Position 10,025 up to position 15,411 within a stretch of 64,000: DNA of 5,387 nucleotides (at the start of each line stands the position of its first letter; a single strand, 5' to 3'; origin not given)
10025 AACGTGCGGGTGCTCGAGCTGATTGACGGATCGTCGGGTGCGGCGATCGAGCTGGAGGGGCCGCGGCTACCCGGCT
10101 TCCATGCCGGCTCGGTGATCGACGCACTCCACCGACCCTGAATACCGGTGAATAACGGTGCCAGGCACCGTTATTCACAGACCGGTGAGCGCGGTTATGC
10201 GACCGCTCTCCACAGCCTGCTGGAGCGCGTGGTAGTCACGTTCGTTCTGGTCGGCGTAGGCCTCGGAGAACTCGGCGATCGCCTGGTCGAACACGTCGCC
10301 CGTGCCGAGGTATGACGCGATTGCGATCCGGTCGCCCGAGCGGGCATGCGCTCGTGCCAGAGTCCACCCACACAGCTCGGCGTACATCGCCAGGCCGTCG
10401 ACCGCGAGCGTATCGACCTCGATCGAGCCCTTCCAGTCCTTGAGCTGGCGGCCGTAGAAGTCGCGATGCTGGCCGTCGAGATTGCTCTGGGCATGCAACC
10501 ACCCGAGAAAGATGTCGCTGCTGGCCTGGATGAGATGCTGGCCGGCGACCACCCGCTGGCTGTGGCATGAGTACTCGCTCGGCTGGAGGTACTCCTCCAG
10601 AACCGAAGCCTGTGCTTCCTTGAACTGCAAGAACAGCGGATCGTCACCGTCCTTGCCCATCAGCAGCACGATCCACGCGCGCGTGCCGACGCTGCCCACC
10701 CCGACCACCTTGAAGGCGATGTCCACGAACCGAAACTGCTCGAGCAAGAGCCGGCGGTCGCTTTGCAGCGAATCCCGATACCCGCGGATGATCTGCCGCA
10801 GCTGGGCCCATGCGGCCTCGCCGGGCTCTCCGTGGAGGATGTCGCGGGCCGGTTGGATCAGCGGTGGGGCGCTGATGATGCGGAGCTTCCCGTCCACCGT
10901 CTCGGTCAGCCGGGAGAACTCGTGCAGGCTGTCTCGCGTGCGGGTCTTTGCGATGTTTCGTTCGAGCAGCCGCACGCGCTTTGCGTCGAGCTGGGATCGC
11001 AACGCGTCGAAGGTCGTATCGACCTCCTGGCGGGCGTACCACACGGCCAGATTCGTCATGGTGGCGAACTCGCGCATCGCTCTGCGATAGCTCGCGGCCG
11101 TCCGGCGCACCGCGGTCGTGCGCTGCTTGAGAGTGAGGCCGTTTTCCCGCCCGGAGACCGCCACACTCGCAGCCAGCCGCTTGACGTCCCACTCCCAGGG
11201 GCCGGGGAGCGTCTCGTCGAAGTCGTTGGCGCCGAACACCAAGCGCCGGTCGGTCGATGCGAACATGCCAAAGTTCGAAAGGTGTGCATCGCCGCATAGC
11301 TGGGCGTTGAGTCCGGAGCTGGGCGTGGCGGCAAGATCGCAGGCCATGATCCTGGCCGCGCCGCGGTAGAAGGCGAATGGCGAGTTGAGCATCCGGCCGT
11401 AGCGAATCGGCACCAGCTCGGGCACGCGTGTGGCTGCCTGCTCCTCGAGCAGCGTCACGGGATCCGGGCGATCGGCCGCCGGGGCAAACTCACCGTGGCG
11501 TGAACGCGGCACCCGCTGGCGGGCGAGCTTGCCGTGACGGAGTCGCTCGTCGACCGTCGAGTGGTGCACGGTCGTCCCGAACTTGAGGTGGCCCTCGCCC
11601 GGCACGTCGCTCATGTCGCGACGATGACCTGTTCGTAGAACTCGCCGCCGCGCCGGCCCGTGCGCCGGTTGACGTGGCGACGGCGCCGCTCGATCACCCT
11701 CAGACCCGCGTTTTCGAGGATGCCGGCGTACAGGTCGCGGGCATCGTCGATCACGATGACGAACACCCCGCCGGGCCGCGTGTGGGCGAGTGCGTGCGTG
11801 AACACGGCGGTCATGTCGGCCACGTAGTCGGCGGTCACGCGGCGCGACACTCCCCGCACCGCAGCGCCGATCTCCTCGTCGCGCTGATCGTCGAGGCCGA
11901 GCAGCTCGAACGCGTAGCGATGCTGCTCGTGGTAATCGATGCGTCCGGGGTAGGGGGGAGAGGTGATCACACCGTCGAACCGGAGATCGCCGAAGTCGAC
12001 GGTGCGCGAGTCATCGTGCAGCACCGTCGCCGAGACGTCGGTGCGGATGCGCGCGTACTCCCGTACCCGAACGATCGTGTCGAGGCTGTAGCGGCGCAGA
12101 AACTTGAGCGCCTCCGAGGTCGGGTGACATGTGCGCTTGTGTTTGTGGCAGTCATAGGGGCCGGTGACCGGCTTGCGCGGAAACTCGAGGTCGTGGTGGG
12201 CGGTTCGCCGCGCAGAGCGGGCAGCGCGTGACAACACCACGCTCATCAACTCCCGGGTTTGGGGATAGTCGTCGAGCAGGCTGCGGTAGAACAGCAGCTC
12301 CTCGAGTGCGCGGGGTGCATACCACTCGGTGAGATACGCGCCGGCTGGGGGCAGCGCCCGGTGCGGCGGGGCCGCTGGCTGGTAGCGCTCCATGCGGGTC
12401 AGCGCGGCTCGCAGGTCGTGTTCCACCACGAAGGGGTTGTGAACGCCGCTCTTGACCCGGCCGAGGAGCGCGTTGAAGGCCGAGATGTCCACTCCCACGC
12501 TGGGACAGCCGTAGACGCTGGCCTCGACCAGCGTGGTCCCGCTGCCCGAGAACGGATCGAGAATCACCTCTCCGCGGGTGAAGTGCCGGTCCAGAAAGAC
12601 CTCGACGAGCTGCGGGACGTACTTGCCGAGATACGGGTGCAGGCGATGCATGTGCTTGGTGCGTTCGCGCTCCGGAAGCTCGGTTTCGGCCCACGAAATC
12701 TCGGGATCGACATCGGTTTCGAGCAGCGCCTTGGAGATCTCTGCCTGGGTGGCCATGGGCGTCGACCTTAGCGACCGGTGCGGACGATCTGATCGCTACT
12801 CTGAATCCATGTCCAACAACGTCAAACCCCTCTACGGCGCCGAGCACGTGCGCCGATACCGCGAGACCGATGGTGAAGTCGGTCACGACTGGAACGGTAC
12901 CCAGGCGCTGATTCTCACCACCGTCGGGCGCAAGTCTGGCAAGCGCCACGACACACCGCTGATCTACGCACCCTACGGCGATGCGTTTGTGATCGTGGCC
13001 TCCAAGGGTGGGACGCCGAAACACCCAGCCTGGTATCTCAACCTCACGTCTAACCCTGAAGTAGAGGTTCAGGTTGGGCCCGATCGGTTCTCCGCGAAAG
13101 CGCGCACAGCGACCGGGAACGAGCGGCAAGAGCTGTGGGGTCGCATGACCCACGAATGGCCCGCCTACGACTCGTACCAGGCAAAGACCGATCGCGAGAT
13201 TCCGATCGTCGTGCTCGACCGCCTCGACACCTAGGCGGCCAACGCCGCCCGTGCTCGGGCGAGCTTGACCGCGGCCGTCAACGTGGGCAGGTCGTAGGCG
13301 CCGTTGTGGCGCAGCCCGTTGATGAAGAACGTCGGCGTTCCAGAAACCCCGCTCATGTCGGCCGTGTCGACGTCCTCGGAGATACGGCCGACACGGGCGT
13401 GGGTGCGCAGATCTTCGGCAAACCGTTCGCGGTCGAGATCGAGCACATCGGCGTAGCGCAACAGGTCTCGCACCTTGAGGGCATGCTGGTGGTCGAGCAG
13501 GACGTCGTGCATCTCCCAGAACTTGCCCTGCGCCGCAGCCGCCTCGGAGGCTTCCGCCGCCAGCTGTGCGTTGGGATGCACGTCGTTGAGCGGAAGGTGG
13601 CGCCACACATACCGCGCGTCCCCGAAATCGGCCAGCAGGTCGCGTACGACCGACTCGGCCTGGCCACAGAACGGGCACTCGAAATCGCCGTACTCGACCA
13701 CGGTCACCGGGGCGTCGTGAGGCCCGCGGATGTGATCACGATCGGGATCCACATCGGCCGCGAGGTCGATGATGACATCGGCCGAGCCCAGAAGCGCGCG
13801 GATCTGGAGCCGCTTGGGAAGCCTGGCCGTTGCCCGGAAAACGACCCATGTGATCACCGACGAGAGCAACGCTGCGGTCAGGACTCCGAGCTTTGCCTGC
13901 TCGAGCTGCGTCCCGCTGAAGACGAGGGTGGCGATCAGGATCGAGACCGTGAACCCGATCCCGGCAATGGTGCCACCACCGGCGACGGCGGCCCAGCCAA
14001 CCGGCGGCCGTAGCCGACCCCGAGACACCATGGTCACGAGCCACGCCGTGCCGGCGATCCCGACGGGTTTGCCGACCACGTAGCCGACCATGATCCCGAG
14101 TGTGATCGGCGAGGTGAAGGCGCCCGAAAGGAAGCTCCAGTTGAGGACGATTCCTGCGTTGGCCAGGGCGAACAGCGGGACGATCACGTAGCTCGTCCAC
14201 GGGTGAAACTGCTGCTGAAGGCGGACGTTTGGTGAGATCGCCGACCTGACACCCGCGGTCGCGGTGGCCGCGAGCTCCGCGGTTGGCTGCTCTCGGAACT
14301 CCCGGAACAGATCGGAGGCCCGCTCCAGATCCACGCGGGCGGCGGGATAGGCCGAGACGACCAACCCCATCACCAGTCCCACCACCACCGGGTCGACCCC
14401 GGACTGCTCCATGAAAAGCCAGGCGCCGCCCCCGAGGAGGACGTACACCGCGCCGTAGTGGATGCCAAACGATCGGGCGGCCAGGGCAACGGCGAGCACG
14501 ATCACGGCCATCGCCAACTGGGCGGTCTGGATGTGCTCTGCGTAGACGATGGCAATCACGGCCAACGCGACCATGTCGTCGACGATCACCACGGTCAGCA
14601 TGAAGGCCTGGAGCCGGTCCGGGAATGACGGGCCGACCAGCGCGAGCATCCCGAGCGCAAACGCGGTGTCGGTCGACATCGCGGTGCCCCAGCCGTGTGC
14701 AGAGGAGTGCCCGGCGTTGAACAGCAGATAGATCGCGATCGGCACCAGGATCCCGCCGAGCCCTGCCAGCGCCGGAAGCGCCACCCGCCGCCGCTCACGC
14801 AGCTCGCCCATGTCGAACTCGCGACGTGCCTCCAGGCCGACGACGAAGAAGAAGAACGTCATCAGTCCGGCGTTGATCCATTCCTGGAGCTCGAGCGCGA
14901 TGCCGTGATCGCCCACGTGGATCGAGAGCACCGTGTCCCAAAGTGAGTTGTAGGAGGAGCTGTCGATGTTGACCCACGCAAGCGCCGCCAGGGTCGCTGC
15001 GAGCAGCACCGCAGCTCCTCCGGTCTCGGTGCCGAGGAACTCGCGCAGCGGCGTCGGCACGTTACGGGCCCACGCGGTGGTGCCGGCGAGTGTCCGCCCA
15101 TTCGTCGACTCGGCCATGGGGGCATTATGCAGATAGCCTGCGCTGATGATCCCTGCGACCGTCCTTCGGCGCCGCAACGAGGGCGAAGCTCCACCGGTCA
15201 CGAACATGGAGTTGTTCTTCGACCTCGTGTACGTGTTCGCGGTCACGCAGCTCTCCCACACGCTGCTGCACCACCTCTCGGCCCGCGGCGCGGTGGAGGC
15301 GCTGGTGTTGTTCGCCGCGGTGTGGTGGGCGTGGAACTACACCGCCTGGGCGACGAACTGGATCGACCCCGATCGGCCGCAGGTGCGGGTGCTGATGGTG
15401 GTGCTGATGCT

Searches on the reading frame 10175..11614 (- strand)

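Call 71: search_protein_families(library=pfam, proteins=[window:10175-11614:-], max_evalue=0.00001)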
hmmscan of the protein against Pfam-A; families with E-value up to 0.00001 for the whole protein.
window:10175-11614:- (479 aa): 1 family
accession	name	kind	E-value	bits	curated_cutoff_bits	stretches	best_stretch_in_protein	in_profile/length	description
PF10009.15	DUF2252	-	2.3e-138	461.9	22.3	1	63-466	1-391/392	Uncharacterized protein conserved in bacteria (DUF2252)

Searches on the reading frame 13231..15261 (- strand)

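Call 71: search_protein_families(library=pfam, proteins=[window:13231-15261:-], max_evalue=0.00001)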
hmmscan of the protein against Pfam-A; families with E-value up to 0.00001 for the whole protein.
window:13231-15261:- (676 aa): 3 families
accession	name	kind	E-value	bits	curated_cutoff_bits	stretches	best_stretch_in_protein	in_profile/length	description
PF06965.17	Na_H_antiport_1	-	5.9e-120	401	23.5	1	74-474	2-373/374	Na+/H+ antiporter 1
PF13462.12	Thioredoxin_4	-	2e-19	70.8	23.2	1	509-666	5-164/165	Thioredoxin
PF01323.26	DSBA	-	3.2e-17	63.4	25.6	1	520-665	1-190/191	DSBA-like thioredoxin domain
